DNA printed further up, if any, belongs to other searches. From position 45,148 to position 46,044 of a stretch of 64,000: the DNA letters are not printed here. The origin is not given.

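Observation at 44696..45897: G+C-rich divergent pair: tandem LuxR-HTH protein and a stand-alone tandem dsRBD-like protein, abutting the tRNA-Glu hotspot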

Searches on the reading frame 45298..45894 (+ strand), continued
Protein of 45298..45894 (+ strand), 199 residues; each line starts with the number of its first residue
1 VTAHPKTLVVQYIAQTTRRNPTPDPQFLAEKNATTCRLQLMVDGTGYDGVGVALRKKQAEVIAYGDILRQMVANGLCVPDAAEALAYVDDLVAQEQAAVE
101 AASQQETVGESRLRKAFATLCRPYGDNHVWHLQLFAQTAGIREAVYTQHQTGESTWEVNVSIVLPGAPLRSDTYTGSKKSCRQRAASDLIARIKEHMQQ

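Call 43: fold_search(model_id=the predicted structure, library=pdb)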
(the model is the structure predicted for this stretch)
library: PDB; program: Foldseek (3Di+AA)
matches with E <= 10: 1117; with E <= 0.001: 15
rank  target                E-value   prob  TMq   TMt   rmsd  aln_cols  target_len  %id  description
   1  8dga_K                3.9e-07  1.00  0.35  0.38  28.6       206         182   14  Structural Basis of MicroRNA Biogenesis by Dicer-1 and Its Partner Protein Loqs-PB - complex IV (released 2022-11-16)
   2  5ztm_B                8.3e-07  1.00  0.32  0.38  19.6       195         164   19  Crystal structure of MLE dsRBDs in complex with roX2 (R2H1) (released 2019-03-06)
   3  5ztm_A                1.1e-06  1.00  0.31  0.36  19.9       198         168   19  Crystal structure of MLE dsRBDs in complex with roX2 (R2H1) (released 2019-03-06)
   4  8dg5_K                1.5e-06  1.00  0.37  0.30  26.5       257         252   12  Structural Basis of MicroRNA Biogenesis by Dicer-1 and Its Partner Protein Loqs-PB - complex IIb (released 2022-11-16)
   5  8dfv_K                4.7e-06  1.00  0.35  0.28  27.3       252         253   12  Structural Basis of MicroRNA Biogenesis by Dicer-1 and Its Partner Protein Loqs-PB - complex IIa (released 2022-11-16)
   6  6i3r_MODEL_1_A        1.6e-05  1.00  0.33  0.26  54.4       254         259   15  Structure, dynamics and roX2-lncRNA binding of tandem double-stranded RNA binding domains dsRBD1/2 of Drosophi (released 2019-02-20)
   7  7zpk_C                2.2e-05  1.00  0.28  0.25  21.9       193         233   17  Mammalian Dicer in the "pre-dicing state" with pre-miR-15a substrate and TARBP2 subunit (released 2022-11-16)
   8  7v6c_B                2.8e-05  1.00  0.29  0.23  19.6       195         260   15  Structure of the Dicer-2-R2D2 heterodimer bound to small RNA duplex (released 2022-03-23)
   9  5n8l_MODEL_1_A        1.3e-04  1.00  0.27  0.34  18.3       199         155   18  Structure of TRBP dsRBD 1 and 2 in complex with a 19 bp siRNA (Complex B) (released 2018-02-21)
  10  7vg2_A                2.1e-04  1.00  0.32  0.08  18.5       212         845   10  Cryo-EM structure of Arabidopsis DCL3 in complex with a 40-bp RNA (released 2021-10-27)
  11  9kbz_A                3.7e-04  1.00  0.33  0.05  19.7       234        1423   10  Cryo-EM structure of DCL4-DRB4CTD-dsRNA complex (released 2026-02-18)
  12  5dv7_C                3.9e-04  1.00  0.24  0.33  20.4       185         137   13  Crystal Structure of NF90 tandem dsRBDs with dsRNA (released 2016-01-13)
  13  7vg3_A                5.2e-04  1.00  0.32  0.08  18.6       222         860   11  Cryo-EM structure of Arabidopsis DCL3 in complex with a 30-bp RNA (released 2021-10-27)
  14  9asm_B                7.3e-04  1.00  0.27  0.23  17.3       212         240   11  Human Drosha and DGCR8 in complex with Pri-let-7f1 (released 2024-09-04)
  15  2n3f_MODEL_1_A        7.7e-04  1.00  0.30  0.38  19.2       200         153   16  Solution structure of both dsRBDs of DRB4 along with linker (viz. DRB4(1-153)) (released 2016-09-07)
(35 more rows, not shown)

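Call 45: list_cluster_members(proteins=[P0004, P0005, P0006, P0007, P0008, P0009, P0010, P0011, P0012, P0013])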
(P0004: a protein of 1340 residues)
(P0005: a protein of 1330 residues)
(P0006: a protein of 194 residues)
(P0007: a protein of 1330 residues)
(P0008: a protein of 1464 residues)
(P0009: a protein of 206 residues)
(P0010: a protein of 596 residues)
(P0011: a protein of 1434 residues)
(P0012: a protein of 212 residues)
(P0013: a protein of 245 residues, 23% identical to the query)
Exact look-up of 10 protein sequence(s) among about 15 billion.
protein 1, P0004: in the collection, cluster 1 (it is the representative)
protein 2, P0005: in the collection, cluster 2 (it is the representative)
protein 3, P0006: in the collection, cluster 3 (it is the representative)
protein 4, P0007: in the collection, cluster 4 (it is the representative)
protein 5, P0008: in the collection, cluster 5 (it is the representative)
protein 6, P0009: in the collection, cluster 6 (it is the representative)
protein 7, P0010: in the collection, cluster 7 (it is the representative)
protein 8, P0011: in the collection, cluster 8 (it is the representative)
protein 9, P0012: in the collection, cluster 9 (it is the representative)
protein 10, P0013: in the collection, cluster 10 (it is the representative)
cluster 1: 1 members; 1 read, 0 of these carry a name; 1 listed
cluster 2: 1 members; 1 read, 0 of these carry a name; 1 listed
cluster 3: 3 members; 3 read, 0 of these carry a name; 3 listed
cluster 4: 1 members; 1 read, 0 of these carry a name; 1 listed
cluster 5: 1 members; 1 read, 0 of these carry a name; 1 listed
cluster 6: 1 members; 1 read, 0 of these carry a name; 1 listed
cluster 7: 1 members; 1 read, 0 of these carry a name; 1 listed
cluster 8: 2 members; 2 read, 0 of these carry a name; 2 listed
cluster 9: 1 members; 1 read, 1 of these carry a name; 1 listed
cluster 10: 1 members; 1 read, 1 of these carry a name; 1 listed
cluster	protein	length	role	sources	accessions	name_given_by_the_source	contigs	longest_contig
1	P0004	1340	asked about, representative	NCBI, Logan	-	-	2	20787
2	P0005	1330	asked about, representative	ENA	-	-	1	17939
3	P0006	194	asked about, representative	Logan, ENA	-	-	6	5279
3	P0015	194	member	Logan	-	-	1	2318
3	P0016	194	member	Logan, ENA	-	-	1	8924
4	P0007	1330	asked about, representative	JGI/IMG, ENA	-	-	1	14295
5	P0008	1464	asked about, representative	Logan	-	-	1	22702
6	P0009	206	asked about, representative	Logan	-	-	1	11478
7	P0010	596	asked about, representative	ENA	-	-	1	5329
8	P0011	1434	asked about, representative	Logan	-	-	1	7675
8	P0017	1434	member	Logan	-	-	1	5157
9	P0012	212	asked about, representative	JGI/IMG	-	hypothetical protein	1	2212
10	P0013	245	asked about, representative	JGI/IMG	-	hypothetical protein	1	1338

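Call 46: find_encoding_contigs(protein=P0009, flank=10000, max_places=3)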
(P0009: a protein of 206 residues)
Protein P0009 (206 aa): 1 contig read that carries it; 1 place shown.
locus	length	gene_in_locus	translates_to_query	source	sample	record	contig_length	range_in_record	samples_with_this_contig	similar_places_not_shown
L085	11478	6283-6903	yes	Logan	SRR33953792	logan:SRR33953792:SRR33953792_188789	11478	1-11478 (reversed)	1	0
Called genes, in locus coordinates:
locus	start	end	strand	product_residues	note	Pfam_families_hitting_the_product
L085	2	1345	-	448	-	?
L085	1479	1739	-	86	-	-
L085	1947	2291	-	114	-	-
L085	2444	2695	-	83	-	-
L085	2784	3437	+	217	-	PF01746:tRNA_m1G_MT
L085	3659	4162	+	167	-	-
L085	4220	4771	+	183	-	-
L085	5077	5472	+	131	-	PF00293:NUDIX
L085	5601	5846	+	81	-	-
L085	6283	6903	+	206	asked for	-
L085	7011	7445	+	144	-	-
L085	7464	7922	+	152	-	-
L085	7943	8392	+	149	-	PF00293:NUDIX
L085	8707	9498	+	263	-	PF00106:adh_short, PF08659:KR, PF13561:adh_short_C2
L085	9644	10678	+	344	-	PF01467:CTP_transf_like (faint), PF08218:Citrate_ly_lig (faint), PF13671:AAA_33 (faint), PF13521:AAA_28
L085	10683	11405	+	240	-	PF04973:NMN_transporter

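Call 47: find_encoding_contigs(protein=P0016, flank=10000, max_places=3)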
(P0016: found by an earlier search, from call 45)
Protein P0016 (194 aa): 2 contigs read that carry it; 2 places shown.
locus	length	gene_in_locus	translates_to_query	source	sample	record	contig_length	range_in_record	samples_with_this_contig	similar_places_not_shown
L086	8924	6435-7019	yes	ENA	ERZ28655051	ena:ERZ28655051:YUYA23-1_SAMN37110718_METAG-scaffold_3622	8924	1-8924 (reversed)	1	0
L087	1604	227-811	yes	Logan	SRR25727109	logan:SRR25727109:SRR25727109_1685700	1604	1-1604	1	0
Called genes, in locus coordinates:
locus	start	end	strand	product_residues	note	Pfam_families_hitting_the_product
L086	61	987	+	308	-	-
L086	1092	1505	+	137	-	-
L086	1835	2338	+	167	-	-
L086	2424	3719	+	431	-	PF07690:MFS_1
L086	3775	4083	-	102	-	-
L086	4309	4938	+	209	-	-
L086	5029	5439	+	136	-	-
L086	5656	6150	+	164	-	-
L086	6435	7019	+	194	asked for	-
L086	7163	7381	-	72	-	-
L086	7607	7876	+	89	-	-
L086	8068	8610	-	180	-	-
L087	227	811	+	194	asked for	-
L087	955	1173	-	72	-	-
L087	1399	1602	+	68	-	?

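Call 48: find_encoding_contigs(protein=P0006, flank=10000, max_places=6)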
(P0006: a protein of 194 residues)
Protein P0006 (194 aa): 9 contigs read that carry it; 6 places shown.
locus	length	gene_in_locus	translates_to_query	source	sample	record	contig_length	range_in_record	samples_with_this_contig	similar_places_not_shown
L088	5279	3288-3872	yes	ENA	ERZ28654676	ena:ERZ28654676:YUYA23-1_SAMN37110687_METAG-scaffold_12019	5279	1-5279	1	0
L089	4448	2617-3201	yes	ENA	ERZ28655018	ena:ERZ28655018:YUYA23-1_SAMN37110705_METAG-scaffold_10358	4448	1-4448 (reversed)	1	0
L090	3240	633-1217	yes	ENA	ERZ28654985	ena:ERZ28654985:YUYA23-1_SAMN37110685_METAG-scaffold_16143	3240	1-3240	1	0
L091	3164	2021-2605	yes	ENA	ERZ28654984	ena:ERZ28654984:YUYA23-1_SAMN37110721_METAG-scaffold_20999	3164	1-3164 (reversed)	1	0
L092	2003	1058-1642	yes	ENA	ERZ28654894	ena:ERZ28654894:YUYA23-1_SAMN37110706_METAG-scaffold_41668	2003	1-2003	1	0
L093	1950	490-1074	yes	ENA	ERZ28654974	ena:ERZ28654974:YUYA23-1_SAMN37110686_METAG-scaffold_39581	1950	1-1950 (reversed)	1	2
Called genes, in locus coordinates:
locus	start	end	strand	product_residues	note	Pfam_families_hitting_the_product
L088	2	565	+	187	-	?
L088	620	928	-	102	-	-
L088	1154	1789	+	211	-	-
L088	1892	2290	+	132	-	-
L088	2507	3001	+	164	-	-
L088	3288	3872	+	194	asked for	-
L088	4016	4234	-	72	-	-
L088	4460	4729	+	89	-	-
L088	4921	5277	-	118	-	?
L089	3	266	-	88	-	?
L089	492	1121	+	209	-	-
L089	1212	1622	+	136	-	-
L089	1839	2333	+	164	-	-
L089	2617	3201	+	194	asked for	-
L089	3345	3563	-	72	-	-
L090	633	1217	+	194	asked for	-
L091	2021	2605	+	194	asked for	-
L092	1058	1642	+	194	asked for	-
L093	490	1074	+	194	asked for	-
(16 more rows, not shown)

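Call 49: find_encoding_contigs(protein=P0008, flank=10000, max_places=2)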
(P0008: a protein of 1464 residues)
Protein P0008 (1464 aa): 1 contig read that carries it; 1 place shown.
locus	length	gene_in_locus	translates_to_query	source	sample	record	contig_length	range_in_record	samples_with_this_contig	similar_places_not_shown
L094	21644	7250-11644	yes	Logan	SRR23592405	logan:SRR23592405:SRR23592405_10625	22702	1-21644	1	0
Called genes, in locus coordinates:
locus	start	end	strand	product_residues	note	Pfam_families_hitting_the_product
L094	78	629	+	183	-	-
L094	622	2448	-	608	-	PF00270:DEAD, PF04851:ResIII, PF00271:Helicase_C, PF16124:RecQ_Zn_bind, PF09382:RQC, PF00570:HRDC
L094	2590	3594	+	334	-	PF02661:Fic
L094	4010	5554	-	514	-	PF00239:Resolvase, PF07508:Recombinase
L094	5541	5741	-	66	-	-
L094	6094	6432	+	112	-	PF12844:HTH_19, PF13560:HTH_31, PF01381:HTH_3, PF13443:HTH_26 (weak)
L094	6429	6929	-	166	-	-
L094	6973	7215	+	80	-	-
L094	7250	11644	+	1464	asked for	PF00035:dsrm (faint)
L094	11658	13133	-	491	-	PF02195:ParB_N (faint)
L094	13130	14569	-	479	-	PF02195:ParB_N (faint)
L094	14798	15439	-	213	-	PF18153:Cap15_CD_rec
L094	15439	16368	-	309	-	PF26305:CD_NTase_C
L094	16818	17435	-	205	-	-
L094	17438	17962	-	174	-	PF04229:GrpB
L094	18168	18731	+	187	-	PF03692:CxxCxxCC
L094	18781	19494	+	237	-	PF00175:NAD_binding_1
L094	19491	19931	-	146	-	-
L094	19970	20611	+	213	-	-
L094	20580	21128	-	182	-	-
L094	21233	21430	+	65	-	-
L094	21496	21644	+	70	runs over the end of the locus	-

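Call 50: find_encoding_contigs(protein=P0005, flank=10000, max_places=2)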
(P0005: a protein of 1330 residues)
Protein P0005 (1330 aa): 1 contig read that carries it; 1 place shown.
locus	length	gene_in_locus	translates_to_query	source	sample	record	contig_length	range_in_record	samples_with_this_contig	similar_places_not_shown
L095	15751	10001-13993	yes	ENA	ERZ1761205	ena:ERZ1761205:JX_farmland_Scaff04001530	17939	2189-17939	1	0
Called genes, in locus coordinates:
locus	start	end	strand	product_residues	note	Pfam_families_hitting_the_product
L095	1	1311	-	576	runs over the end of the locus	PF02366:PMT (weak)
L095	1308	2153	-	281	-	PF00535:Glycos_transf_2, PF13641:Glyco_tranf_2_3 (weak)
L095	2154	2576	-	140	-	PF04138:GtrA_DPMS_TM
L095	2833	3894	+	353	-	PF04258:Peptidase_A22B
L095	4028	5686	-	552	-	PF12679:ABC2_membrane_2 (weak)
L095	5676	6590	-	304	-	PF00005:ABC_tran, PF13304:AAA_21 (weak)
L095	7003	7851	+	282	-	-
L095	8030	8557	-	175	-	PF03080:Neprosin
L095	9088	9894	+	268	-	-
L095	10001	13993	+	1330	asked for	PF00035:dsrm (faint)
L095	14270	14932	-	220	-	-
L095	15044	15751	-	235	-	?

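Call 52: search_solved_structures(query=P0011, max_evalue=1)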
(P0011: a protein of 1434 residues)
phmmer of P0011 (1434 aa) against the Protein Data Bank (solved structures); distinct sequences matched with E-value up to 1: 3.
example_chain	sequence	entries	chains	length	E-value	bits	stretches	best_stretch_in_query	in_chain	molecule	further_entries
7pvp_A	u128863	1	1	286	0.00066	20.3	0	614-665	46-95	SAKe6BC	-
8pjw_A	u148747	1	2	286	0.12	12.9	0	614-653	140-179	SAKe6FE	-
3vwx_A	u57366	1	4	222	0.52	10.7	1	961-1016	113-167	Glutathione s-transferase 6B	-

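Call 56: search_solved_structures(query=A3, max_evalue=1, show_alignments=2)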
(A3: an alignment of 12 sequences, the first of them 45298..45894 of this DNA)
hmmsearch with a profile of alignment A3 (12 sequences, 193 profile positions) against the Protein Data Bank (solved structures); distinct sequences matched with E-value up to 1: 31.
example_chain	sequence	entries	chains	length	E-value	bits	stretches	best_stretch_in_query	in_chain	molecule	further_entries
6i3r_A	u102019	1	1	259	1.4e-07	35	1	6-187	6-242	Dosage compensation regulator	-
5ztm_A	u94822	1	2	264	1.7e-07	34.7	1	6-187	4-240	Dosage compensation regulator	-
8pjb_A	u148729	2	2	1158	9.9e-06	29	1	6-187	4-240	Dosage compensation regulator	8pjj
8b9g_A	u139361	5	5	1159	9.9e-06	29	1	6-187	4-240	Dosage compensation regulator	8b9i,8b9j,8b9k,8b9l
5aor_A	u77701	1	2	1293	1.3e-05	28.5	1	6-187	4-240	DOSAGE COMPENSATION REGULATOR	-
8dfv_K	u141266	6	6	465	0.00012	25.4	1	30-76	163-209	Loquacious, isoform B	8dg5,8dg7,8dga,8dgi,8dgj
7w0a_B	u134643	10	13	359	0.00015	25.1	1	30-76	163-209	Loquacious, isoform D | Isoform PD of Protein Loquacious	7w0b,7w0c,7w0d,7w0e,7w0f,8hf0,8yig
5npg_A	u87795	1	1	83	0.0014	22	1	30-75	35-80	Loquacious, isoform F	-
3vyy_A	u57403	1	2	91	0.0036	20.6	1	22-72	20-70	ATP-dependent RNA helicase A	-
5n8l_A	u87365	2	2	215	0.011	19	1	29-186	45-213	RISC-loading complex subunit TARBP2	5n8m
1whq_A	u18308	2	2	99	0.019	18.2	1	26-72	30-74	RNA helicase A | ATP-dependent RNA helicase A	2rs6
1o0w_A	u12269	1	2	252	0.021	18.1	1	6-68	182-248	Ribonuclease III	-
7zpj_D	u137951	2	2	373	0.036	17.4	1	30-187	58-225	RISC-loading complex subunit TARBP2 isoform 1 | RISC-loading complex subunit TARBP2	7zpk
5zak_B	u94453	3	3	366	0.037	17.3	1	30-187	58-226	RISC-loading complex subunit TARBP2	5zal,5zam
2ez6_A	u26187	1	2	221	0.048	16.9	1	40-72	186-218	Ribonuclease III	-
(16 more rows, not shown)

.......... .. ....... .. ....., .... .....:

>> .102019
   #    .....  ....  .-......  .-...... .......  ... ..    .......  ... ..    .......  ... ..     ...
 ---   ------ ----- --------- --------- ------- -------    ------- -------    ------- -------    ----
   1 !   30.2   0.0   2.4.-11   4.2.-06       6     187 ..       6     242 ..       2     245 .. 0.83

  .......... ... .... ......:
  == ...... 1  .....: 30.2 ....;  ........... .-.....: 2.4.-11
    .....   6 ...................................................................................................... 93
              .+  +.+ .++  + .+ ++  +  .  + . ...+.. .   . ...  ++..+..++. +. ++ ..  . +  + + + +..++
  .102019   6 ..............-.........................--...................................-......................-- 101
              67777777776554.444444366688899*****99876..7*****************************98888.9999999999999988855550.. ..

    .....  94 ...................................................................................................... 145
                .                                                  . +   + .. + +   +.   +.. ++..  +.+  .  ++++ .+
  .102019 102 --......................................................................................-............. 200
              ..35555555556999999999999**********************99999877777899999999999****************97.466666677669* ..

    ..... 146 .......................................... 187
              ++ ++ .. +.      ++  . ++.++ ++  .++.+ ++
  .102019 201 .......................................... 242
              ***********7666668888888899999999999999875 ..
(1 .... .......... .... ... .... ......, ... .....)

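Call 59: search_dna_similar(query=P0004, collection=plasmids, mode=protein, max_evalue=0.001, max_rows=20)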
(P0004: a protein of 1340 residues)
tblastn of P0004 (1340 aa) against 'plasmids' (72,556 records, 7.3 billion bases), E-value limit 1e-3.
No match.

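Call 60: search_dna_similar(query=P0004, collection=phages, mode=protein, max_evalue=0.001, max_rows=20)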
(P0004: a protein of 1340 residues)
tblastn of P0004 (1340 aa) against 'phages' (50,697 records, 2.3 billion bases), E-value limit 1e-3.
No match.
